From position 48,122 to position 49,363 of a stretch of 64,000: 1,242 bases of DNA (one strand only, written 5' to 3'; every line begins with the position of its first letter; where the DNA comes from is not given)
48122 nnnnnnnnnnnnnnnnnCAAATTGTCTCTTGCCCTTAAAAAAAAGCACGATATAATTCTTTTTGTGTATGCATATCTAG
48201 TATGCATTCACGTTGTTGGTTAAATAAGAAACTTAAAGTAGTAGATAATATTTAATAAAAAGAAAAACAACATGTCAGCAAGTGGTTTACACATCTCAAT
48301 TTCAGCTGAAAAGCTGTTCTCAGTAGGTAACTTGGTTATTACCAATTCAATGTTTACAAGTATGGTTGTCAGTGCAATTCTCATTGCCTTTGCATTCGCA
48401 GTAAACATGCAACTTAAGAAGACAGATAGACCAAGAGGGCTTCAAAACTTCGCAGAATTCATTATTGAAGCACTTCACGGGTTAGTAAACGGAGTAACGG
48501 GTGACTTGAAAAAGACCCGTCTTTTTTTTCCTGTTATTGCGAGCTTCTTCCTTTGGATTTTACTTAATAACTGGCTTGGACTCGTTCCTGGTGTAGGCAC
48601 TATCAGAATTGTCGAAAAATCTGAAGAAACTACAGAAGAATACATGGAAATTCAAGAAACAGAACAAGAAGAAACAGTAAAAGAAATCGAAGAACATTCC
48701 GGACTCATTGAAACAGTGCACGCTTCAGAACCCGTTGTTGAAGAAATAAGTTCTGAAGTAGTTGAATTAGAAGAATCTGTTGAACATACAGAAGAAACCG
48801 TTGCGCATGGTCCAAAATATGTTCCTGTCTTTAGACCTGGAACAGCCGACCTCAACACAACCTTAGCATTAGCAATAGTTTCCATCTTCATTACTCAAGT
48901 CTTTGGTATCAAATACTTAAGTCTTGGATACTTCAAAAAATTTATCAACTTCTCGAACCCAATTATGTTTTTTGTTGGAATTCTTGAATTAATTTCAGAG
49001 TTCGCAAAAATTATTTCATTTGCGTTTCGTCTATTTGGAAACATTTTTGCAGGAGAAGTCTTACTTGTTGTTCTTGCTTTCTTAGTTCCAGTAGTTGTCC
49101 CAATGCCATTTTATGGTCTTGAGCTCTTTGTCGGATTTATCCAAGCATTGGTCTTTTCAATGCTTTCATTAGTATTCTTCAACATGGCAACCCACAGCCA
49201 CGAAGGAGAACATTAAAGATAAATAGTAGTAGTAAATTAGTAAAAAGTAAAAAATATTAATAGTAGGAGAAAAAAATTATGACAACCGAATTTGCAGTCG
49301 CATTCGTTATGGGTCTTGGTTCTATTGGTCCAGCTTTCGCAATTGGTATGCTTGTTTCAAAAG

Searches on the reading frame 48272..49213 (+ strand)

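Call 98: search_protein_families(library=pfam, proteins=[window:48272-49213:+], max_evalue=0.0001)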
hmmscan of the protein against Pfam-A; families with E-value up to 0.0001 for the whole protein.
window:48272-49213:+ (314 aa): 1 family
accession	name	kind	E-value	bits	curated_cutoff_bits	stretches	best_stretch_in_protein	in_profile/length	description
PF00119.25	ATP-synt_A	-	1.9e-45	155.8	33.9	1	27-303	1-216/217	ATP synthase A chain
